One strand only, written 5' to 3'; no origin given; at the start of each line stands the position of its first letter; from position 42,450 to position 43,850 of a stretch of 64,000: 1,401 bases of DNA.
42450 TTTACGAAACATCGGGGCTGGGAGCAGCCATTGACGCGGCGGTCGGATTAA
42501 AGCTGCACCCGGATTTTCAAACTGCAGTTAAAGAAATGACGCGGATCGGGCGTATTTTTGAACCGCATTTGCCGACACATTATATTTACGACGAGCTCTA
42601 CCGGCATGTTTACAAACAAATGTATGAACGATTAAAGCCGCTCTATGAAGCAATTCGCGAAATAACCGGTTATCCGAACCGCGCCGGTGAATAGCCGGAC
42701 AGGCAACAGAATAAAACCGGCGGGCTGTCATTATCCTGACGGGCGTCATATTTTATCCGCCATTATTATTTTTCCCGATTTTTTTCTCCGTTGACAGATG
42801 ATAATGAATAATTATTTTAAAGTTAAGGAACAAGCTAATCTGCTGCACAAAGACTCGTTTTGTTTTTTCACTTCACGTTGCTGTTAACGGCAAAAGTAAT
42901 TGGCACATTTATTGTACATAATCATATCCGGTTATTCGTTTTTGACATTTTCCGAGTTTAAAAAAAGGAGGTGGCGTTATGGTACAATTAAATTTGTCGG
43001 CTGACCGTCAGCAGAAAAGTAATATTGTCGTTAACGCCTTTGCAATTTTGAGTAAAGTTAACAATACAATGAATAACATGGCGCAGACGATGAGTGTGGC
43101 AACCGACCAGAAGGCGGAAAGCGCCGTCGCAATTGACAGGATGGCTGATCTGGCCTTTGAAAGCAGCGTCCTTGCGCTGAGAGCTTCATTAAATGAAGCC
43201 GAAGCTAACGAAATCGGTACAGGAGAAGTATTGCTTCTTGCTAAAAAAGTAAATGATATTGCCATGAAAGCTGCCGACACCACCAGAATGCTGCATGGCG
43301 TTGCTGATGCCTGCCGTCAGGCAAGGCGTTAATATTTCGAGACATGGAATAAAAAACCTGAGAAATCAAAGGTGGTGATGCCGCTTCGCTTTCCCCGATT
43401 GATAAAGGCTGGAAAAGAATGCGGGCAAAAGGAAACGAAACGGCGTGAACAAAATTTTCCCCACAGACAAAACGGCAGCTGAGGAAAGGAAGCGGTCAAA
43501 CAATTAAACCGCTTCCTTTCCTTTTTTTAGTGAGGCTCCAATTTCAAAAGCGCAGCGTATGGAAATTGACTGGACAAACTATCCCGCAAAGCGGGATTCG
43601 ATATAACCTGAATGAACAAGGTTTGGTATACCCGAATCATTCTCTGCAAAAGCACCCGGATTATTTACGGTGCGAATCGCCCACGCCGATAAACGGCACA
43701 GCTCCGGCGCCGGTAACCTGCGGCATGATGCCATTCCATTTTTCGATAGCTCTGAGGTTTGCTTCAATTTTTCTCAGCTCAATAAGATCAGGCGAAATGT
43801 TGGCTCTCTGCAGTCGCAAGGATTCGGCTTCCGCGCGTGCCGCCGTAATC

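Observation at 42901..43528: Orphan tip-only MCP mimic with its own sigma-54-like promoter and terminator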

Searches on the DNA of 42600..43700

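Call 13: search_rna_families(source=window, start=42600, end=43700, threshold=evalue, max_evalue=10)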
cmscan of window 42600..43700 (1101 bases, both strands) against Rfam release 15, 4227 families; matches with E-value up to 10: 12.
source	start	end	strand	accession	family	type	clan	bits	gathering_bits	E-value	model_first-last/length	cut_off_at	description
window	43483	43521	+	RF03623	mir-1252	Gene; miRNA;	-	22.2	70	0.64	1-65/65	no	mir-1252 microRNA precursor family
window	43476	43541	-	RF02066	STnc320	Gene; sRNA;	-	21.9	50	0.22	1-55/55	no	Salmonella enterica sRNA STnc320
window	43481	43555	+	RF01730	Termite-leu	Cis-reg;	-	21.7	51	0.058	1-78/78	no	Termite-leu RNA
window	43456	43523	-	RF01730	Termite-leu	Cis-reg;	-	21.6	51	0.064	1-78/78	no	Termite-leu RNA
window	43482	43522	-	RF03310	mir-1544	Gene; miRNA;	-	20.6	46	0.22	8-50/59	no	mir-1544 microRNA precursor family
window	43458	43535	-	RF00994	mir-1255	Gene; miRNA;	-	20.3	63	0.31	1-67/67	no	mir-1255 microRNA precursor family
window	43475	43537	+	RF04280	mir-890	Gene; miRNA;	CL00136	19.5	56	0.31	1-74/74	no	mir-890 microRNA precursor family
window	43463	43531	-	RF00834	mir-268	Gene; miRNA;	-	19.5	47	1.7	1-89/89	no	mir-268 microRNA precursor family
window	43479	43524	-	RF03778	mir-483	Gene; miRNA;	-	18.6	60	1.8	1-75/75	no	mir-483 microRNA precursor family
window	43478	43524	-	RF03683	mir-462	Gene; miRNA;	-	16.3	90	3.9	1-64/64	no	mir-462 microRNA precursor family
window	43480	43520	+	RF00084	CsrC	Gene; sRNA;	CL00106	13.7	61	0.15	205-244/255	no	CsrC RNA family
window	43414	43520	-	RF02825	LPR17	Gene; sRNA;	-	10.8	98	9.3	1-257/257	no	Legionella RNA 17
